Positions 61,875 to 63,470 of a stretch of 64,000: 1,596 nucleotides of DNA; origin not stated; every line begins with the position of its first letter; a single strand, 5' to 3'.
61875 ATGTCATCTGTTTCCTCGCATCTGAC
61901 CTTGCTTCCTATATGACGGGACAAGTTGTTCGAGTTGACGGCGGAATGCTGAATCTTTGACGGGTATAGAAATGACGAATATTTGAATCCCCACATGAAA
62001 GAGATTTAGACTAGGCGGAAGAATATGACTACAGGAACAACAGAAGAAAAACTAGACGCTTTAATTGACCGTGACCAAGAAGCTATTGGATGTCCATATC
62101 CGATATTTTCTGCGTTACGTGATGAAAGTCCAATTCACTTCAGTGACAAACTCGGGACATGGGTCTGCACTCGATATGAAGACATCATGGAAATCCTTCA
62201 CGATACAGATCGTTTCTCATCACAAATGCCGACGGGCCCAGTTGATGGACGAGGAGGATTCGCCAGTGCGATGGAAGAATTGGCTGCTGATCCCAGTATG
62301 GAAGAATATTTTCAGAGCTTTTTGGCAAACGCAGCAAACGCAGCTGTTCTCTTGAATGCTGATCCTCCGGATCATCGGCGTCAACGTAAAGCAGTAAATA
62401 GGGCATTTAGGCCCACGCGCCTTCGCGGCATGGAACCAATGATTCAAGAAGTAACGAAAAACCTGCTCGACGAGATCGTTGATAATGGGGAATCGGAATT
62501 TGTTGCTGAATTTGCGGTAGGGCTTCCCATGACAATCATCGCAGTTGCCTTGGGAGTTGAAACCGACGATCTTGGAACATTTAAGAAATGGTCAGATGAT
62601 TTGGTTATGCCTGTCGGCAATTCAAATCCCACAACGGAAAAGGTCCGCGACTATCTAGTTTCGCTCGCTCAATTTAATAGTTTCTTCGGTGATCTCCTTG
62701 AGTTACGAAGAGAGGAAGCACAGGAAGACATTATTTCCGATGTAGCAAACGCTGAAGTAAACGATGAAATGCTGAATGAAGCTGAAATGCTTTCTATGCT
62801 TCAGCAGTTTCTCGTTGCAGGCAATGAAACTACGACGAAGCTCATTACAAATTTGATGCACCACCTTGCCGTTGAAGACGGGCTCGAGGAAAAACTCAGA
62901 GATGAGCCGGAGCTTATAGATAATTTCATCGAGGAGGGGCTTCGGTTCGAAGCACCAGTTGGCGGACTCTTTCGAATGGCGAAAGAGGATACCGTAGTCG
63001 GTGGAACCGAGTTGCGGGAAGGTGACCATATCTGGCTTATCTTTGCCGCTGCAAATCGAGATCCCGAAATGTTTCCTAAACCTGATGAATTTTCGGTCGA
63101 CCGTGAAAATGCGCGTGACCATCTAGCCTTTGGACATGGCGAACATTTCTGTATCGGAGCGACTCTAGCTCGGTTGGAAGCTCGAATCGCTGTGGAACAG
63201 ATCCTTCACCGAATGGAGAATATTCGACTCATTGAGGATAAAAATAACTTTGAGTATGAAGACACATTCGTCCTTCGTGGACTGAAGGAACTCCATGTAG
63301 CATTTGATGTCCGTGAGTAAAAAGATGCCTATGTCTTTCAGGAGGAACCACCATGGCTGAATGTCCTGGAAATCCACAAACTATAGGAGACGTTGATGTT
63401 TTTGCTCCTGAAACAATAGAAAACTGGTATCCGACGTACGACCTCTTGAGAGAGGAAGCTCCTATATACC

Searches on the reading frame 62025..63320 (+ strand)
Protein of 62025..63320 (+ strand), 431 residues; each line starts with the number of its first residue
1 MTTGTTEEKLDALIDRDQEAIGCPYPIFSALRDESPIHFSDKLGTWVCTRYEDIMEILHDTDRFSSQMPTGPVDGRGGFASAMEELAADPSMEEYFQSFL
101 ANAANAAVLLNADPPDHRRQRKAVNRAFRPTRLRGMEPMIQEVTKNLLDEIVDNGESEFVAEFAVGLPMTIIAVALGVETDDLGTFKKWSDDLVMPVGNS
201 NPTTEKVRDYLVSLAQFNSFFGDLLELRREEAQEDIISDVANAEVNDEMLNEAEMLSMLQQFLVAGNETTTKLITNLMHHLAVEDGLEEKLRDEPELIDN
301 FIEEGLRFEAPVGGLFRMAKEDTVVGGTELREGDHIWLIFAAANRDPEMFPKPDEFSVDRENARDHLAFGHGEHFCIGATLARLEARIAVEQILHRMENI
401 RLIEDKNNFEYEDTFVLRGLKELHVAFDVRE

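Call 28: find_encoding_contigs(protein=window:62025-63320:+, flank=10000, max_places=1)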
Protein window:62025-63320:+ (431 aa): 14 contigs read that carry it; 1 place shown.
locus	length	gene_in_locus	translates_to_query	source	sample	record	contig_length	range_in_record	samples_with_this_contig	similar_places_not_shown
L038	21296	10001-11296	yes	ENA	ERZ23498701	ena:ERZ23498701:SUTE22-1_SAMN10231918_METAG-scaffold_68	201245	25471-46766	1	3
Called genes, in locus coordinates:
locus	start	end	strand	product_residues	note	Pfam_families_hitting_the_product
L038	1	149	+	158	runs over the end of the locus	PF01575:MaoC_dehydratas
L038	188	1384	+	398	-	PF00108:Thiolase_N, PF02803:Thiolase_C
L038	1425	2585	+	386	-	PF00355:Rieske, PF00848:Ring_hydroxyl_A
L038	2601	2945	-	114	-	PF01575:MaoC_dehydratas (weak)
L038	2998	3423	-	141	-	-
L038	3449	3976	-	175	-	PF01243:PNPOx_N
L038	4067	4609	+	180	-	PF13577:SnoaL_4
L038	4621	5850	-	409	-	PF02515:CoA_transf_3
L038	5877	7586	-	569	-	PF00682:HMGL-like, PF22615:IPMS_D2, PF08502:LeuA_dimer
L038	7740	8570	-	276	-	PF00378:ECH_1, PF16113:ECH_2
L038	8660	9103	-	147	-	PF13577:SnoaL_4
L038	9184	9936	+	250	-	PF00106:adh_short, PF01370:Epimerase (weak), PF08659:KR, PF13561:adh_short_C2, PF23441:SDR (weak)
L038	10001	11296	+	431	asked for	PF00067:p450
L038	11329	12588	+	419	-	PF00067:p450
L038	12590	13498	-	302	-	PF00378:ECH_1, PF16113:ECH_2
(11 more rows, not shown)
